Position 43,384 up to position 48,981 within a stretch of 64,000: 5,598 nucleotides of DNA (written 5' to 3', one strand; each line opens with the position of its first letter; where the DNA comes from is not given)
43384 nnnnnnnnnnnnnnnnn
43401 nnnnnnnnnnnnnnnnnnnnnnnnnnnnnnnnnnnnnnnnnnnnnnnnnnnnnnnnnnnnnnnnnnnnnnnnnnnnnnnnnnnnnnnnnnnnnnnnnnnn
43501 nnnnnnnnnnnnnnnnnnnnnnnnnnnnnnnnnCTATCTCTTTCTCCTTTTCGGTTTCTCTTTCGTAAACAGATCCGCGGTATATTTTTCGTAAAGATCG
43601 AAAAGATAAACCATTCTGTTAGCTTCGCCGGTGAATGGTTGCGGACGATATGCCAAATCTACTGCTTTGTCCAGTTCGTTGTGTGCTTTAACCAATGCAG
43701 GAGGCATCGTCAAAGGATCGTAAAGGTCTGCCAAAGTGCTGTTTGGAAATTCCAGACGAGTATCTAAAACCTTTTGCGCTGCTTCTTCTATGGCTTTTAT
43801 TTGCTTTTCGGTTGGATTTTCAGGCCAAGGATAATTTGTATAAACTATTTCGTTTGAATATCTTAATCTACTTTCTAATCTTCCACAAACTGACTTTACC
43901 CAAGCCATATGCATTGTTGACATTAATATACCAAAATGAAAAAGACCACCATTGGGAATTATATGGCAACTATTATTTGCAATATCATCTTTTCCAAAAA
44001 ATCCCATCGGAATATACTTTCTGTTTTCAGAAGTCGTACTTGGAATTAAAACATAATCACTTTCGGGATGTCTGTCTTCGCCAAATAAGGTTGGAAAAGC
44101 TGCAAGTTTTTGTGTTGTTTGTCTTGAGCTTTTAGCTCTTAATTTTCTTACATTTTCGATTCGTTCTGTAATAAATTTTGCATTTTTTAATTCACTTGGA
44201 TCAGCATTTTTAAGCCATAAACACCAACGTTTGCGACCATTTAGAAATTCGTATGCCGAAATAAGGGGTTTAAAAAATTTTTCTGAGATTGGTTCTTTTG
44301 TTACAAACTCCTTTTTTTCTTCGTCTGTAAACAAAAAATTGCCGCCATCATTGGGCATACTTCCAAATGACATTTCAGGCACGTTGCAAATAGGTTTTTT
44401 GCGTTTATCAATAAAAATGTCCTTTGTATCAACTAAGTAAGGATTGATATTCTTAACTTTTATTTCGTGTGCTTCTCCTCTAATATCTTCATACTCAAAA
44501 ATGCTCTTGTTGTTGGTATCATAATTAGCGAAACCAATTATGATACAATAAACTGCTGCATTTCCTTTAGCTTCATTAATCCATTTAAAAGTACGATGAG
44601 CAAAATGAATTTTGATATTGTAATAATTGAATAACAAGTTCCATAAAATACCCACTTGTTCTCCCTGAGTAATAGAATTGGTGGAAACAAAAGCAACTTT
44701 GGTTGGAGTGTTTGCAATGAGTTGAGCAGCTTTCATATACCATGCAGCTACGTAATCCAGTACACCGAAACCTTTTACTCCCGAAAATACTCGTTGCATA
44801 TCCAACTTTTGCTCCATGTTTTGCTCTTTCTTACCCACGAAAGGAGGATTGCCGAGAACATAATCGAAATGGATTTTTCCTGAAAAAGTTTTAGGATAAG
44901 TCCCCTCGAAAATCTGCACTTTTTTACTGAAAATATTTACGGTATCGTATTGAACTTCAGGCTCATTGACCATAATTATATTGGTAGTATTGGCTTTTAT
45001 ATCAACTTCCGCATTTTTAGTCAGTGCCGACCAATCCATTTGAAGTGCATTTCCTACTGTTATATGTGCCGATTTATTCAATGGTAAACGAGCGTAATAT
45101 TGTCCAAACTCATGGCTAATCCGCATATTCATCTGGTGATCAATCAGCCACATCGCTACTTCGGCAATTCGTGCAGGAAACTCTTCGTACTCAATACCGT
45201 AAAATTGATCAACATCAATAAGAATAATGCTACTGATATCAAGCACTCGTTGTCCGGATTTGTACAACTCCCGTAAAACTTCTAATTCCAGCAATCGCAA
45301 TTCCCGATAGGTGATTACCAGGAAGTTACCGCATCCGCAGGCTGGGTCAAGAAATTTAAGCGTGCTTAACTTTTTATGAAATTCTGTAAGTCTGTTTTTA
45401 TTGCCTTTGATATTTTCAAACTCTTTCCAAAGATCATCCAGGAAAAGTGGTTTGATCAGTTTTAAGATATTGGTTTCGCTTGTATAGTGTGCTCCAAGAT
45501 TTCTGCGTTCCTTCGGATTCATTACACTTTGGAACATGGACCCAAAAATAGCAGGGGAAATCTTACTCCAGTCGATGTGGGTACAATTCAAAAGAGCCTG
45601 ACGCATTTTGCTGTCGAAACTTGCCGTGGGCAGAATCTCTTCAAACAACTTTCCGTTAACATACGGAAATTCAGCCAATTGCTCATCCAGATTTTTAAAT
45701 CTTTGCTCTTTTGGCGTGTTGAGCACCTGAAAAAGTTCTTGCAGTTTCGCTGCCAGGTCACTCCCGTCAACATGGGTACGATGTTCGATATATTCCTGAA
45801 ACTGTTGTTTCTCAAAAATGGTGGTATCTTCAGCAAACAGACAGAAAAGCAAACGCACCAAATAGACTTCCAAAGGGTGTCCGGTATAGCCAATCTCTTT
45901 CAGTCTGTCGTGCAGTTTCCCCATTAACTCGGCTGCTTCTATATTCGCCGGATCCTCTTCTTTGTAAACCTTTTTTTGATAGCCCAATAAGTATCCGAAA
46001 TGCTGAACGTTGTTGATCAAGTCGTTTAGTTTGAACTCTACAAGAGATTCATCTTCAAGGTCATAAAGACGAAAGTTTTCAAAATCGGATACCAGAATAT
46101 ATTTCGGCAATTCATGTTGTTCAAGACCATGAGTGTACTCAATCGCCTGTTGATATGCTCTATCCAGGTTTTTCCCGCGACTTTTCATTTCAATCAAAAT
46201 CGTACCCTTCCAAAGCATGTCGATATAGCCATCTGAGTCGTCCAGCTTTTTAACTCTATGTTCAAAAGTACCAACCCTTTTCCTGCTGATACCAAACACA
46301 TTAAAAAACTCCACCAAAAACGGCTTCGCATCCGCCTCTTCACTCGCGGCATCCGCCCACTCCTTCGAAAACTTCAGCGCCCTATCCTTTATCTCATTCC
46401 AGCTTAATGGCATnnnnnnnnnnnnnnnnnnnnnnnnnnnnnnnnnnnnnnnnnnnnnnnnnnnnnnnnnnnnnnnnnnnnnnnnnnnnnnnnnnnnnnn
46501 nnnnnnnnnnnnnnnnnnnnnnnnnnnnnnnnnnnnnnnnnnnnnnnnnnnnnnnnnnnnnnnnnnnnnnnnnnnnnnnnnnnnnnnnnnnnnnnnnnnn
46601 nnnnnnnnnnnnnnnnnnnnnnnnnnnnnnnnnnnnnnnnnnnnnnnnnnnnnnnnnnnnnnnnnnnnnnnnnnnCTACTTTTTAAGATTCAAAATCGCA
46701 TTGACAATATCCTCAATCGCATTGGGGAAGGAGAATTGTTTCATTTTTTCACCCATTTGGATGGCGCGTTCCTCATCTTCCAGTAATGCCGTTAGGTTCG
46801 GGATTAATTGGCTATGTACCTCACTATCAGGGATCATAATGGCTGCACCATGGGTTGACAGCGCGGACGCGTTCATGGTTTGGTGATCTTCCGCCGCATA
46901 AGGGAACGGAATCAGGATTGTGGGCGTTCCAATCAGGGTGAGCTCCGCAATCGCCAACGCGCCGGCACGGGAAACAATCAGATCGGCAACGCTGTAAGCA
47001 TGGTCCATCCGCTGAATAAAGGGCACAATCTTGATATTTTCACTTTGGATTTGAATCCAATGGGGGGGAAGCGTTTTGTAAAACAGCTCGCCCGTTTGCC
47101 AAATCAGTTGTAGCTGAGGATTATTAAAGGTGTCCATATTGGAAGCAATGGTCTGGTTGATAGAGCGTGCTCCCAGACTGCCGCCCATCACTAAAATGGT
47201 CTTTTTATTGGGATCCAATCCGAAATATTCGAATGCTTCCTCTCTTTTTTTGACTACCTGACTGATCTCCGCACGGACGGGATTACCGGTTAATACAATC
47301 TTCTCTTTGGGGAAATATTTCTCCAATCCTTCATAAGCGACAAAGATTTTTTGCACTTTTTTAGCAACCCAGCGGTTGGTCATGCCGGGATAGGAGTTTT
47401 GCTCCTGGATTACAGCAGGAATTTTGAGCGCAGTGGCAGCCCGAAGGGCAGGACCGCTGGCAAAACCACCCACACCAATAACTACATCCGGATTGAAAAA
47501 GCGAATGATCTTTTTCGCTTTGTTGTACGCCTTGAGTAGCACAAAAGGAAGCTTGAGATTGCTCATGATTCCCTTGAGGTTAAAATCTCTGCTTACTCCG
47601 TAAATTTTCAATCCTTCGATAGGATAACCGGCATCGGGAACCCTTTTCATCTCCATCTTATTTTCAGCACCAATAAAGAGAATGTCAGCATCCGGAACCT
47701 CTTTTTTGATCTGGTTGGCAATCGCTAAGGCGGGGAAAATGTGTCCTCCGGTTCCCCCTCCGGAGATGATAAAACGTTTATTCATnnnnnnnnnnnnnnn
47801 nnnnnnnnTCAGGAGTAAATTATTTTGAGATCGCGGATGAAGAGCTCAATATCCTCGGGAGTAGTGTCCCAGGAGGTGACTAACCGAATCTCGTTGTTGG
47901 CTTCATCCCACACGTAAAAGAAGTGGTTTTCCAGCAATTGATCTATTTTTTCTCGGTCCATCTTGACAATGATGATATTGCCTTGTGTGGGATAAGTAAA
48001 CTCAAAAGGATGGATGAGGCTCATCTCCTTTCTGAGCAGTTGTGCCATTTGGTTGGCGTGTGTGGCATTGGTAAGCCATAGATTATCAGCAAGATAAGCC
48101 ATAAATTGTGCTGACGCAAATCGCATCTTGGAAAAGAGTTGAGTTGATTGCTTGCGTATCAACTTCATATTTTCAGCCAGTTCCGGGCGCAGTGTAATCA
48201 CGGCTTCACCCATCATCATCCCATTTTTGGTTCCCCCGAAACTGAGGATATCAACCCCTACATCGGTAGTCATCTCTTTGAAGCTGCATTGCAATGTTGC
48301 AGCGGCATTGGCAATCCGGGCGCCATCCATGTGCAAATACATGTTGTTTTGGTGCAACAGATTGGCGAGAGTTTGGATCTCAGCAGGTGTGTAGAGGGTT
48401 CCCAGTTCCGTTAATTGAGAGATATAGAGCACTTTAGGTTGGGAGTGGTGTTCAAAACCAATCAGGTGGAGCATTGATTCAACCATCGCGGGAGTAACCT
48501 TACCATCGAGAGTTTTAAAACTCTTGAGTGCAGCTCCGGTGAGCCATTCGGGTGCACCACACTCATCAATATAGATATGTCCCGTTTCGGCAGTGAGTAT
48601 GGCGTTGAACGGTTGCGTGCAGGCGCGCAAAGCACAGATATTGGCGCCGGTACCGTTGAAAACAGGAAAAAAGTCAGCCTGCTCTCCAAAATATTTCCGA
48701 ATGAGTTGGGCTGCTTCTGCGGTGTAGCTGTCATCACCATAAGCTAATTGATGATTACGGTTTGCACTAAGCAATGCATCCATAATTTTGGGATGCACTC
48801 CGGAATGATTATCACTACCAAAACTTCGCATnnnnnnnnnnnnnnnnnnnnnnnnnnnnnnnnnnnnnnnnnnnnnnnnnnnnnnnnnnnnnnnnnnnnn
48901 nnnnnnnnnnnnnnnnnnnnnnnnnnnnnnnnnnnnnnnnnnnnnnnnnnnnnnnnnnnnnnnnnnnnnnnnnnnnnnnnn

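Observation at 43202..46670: MmeI-like R-M gene bracketed by inverted copies of the element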

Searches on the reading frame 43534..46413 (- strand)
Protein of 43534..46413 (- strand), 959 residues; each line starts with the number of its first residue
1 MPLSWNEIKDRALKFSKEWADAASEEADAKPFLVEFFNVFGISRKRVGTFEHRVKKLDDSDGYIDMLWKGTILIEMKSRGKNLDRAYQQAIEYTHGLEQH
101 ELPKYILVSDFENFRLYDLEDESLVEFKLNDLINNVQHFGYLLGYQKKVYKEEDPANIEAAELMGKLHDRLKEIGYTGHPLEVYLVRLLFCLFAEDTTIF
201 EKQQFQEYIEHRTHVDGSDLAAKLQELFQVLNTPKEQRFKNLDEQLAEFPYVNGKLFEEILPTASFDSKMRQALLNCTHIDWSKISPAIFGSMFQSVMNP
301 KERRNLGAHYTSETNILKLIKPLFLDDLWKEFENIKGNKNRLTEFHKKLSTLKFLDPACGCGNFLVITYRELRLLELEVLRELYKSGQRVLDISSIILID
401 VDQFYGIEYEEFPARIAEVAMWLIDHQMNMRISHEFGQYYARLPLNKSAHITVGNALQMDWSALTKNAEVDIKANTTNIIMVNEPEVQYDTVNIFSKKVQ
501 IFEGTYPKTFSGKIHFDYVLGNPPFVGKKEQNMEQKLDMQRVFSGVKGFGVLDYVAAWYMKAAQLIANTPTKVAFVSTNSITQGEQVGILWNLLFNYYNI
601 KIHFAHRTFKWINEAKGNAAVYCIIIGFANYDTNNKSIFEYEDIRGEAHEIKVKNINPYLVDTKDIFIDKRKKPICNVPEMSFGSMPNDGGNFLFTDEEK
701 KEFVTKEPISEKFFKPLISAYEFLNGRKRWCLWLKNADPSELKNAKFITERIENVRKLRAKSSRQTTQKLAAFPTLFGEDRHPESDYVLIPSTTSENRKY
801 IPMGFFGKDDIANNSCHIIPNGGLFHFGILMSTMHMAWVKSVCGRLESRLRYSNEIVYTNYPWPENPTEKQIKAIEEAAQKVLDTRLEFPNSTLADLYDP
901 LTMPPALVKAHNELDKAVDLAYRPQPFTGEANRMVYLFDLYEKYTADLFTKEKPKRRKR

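Call 8: search_protein_families(library=pfam, proteins=[window:43534-46413:-])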
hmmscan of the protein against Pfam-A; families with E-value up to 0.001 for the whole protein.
window:43534-46413:- (959 aa): 7 families
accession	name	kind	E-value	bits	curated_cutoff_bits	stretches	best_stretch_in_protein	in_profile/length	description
PF20473.4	MmeI_Mtase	-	3.1e-93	312.1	27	1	333-639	2-258/259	MmeI, DNA-methyltransferase domain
PF20466.3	MmeI_TRD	-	1.7e-74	250.1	27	1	663-865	2-206/207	MmeI, target recognition domain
PF20464.3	MmeI_N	-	4e-44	151.5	27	1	11-173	2-180/181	MmeI, N-terminal domain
PF20467.3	MmeI_C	-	4.7e-31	107.3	27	1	869-949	3-83/83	MmeI, C-terminal domain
PF20465.4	MmeI_hel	-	1.7e-26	93.2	27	1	179-257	1-75/75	MmeI, helicase spacer domain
PF07669.17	Eco57I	-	4.7e-09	37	25.3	1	403-601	2-160/171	Eco57I restriction-modification methylase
PF02384.22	N6_Mtase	-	0.00036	20.4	20.4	0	353-434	49-111/311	N-6 DNA Methylase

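Call 53: search_solved_structures(query=window:43534-46413:-, show_alignments=1)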
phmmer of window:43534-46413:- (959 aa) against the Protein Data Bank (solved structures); distinct sequences matched with E-value up to 0.001: 1.
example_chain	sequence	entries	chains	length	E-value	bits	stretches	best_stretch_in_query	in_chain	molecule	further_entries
5hr4_C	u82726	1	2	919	0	1162.8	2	1-464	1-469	MmeI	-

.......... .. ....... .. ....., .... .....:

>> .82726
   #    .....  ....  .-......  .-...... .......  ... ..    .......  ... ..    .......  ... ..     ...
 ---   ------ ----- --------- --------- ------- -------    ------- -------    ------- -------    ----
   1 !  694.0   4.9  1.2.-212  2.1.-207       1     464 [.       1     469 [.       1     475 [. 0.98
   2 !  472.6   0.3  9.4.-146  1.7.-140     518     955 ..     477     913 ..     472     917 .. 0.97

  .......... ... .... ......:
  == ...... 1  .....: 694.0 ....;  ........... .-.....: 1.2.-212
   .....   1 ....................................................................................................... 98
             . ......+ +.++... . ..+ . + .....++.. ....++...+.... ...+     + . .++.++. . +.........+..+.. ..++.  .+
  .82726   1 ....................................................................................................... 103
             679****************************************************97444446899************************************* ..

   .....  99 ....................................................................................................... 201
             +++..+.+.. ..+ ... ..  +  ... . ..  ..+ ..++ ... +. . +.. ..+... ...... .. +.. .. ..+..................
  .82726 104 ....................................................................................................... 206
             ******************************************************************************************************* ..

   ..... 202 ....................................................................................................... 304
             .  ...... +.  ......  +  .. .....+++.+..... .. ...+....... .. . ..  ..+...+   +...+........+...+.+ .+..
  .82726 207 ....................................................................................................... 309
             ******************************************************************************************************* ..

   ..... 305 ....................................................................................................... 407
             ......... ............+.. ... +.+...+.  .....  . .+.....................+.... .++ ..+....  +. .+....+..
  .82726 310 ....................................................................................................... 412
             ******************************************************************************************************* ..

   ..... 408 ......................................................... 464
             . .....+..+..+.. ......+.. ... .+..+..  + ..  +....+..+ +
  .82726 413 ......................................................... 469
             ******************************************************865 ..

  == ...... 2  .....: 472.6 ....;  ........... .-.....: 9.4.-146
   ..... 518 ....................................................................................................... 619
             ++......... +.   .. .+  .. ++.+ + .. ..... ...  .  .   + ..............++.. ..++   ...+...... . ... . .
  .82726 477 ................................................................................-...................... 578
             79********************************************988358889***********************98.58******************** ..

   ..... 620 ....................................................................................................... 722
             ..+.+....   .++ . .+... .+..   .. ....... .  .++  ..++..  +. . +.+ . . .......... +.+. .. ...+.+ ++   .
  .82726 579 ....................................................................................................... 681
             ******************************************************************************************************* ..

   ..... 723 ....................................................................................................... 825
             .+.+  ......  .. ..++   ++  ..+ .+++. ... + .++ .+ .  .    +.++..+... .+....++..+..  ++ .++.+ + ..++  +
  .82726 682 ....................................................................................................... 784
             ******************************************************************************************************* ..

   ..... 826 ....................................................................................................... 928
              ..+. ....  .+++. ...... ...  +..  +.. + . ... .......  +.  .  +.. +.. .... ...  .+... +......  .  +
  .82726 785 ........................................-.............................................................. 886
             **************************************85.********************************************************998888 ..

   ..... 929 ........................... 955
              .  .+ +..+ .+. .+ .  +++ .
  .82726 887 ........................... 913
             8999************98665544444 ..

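Call 68: search_protein_families(library=padloc, proteins=[window:43534-46413:-], max_evalue=0.01)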
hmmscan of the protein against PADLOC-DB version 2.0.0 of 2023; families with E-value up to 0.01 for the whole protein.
window:43534-46413:- (959 aa): 27 families (the best 25 are shown)
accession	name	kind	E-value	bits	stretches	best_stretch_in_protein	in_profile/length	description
PDLC03598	REase_MTase_IIG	-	0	1228.5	1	3-946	3-909/912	Type IIG restriction enzyme-methyltransferase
PDLC03599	REase_MTase_IIG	-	2.4e-93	311.6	3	24-461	21-467/959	Type IIG restriction enzyme-methyltransferase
PDLC03627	REase_MTase_IIG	-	2.4e-91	305.1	1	17-886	9-943/1136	Type IIG restriction enzyme-methyltransferase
PDLC04134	mad2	-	3.7e-53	179.1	1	24-535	4-371/492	mads_2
PDLC02643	DrmMI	-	8.4e-33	111.3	2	507-922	860-1271/1347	DrmMI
PDLC02644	DrmMI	-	9.4e-16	54.9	2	505-622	370-489/988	DrmMI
PDLC03335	MTase_II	-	1.9e-09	34.7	1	500-657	180-328/607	Type II methyltransferase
PDLC02646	DrmMI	-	5.5e-08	29.4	1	513-613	280-381/792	DrmMI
PDLC03618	REase_MTase_IIG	-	6.1e-08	28.4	1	507-868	856-1208/1429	Type IIG restriction enzyme-methyltransferase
PDLC03630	REase_MTase_IIG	-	1.4e-07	27.7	1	290-372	354-427/1100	Type IIG restriction enzyme-methyltransferase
PDLC03021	MTase_I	-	1.2e-06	25.6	1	354-426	188-250/491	Type I methyltransferase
PDLC02638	DrmMI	-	3.2e-06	23.6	0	503-566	859-924/935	DrmMI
PDLC03600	REase_MTase_IIG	-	3.2e-05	20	1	351-432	301-373/1205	Type IIG restriction enzyme-methyltransferase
PDLC02525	PglX|PglXI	-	4.5e-05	20.3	1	343-547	274-487/607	PglX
PDLC02521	PglX|PglXI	-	5e-05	19.4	1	338-433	295-381/1174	PglX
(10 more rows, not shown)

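Call 76: find_related_loci(query=window:43534-46413:-, collection=genome_contigs, flank=5000)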
Query window:43534-46413:- (959 aa) in genome_contigs; peptide patterns used: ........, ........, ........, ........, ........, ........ (x = any residue, [..] = any of these).
599 stretches matched a pattern (row limit reached: there are more); 496 encode a relative of the query (tblastn E <= 1e-3); the best 80 are kept; 80 distinct loci.
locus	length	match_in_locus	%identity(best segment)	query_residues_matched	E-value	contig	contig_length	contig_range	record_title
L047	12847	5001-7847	83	1-950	0e+0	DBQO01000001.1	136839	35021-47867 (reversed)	MAG TPA_asm: Bacteroidales bacterium UBA1392 UBA1392_contig_5666, whole genome shotgun sequence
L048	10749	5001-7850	80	1-950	0e+0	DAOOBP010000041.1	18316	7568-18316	MAG TPA_asm: Salinivirgaceae bacterium isolate AMR_MDS_4041 NODE_4034_length_18316_cov_14.717485, whole genome shotgun s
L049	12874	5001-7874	77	1-957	0e+0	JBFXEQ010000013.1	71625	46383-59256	MAG: Bacteroidales bacterium isolate CA_2019_TPIn_12 NODE_1254_length_71625_cov_7.766021_TPIn, whole genome shotgun sequ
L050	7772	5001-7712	77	1-950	0e+0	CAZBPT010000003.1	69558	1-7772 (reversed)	MAG TPA_asm: uncultured Bacteroidales bacterium isolate SRP294416_co1_786 genome assembly, contig: NODE_468_length_69558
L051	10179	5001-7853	74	1-950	0e+0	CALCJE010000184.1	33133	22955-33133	MAG TPA_asm: uncultured Bacteroidales bacterium isolate SRR3330202_bin.141_CONCOCT_v1.1_MAG genome assembly, contig: ERZ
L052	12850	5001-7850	75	1-950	0e+0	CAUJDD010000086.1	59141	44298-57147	MAG: Bacteroidota bacterium isolate KLAP122 genome assembly, contig: KLAP122_828805, whole genome shotgun sequence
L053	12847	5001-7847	75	1-949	0e+0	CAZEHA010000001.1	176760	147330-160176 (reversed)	MAG TPA_asm: uncultured Bacteroidales bacterium isolate SRP241326_co3_331 genome assembly, contig: NODE_107_length_17676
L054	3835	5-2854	73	1-950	0e+0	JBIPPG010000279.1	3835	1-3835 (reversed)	MAG: Chitinophagales bacterium isolate ME2015-06-27_3300042558_group6_bin82 Rohwer_bin577_scaffold_33164_c1, whole genom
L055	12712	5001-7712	75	1-950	0e+0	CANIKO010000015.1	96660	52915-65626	MAG: Bacteroidetes bacterium isolate RH-14apr17-313 genome assembly, contig: RH-14apr17-C491, whole genome shotgun seque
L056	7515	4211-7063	72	1-950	0e+0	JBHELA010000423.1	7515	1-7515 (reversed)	MAG: Ignavibacteria bacterium isolate bin.751 k141_6350031, whole genome shotgun sequence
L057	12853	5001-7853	72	1-950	0e+0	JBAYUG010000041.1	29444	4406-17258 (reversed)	MAG: Candidatus Kapaibacterium sp. isolate SO_2016_LW3_3 scaffold02349_LW162_2016, whole genome shotgun sequence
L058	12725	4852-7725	72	1-957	0e+0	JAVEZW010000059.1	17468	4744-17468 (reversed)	MAG: Bacteroidales bacterium isolate BF4_75 NODE_9966_length_17468_cov_8.916268_Biofilm4, whole genome shotgun sequence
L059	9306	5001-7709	75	1-950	0e+0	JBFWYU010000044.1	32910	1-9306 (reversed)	MAG: Bacteroidia bacterium isolate CA_2019_TPBS_171 NODE_7005_length_32910_cov_5.310222_TPBS, whole genome shotgun seque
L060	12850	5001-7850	73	1-950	0e+0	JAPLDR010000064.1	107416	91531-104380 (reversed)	MAG: Bacteroidia bacterium isolate LacPavin_0419_WC70L_MAG_39_8 LacPavin_0419_WC70L_scaffold_52777, whole genome shotgun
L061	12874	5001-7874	72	1-952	0e+0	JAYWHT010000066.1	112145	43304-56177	MAG: Spirosomataceae bacterium isolate GLR80_GL56_UP_1_concoct_80 GLR80_GL56_UP_1_concoct_80_65, whole genome shotgun se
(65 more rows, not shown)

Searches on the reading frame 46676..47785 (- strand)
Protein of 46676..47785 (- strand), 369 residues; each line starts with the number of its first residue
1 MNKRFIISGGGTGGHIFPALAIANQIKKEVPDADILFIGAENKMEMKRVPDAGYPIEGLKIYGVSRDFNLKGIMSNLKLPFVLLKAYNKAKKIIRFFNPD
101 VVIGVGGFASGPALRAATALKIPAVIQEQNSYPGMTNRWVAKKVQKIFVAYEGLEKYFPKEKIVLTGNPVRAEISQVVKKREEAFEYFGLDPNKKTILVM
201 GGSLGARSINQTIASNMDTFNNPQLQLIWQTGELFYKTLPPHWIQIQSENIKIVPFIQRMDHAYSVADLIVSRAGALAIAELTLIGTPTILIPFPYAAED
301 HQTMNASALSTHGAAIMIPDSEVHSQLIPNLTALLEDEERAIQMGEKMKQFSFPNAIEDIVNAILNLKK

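Call 8: search_protein_families(library=pfam, proteins=[window:46676-47785:-])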
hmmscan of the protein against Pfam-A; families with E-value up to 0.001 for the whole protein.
window:46676-47785:- (369 aa): 2 families
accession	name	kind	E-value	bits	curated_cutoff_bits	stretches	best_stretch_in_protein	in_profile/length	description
PF04101.22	Glyco_tran_28_C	-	4e-39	134.7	22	1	196-359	1-165/166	Glycosyltransferase family 28 C-terminal domain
PF03033.26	Glyco_transf_28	-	1e-33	116.8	26.2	1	5-148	1-138/139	Glycosyltransferase family 28 N-terminal domain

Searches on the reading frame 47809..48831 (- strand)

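Call 8: search_protein_families(library=pfam, proteins=[window:47809-48831:-])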
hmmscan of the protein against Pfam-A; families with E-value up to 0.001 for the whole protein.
window:47809-48831:- (340 aa): 3 families
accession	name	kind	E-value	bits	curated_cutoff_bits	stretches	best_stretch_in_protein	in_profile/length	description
PF01212.27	Beta_elim_lyase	-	7e-44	150.7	27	1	4-290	2-286/288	Beta-eliminating lyase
PF00155.27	Aminotran_1_2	-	4.4e-07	29.9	19.7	1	10-326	17-352/361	Aminotransferase class I and II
PF00266.25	Aminotran_5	-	5.9e-05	22.6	21.5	1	131-331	139-327/371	Aminotransferase class-V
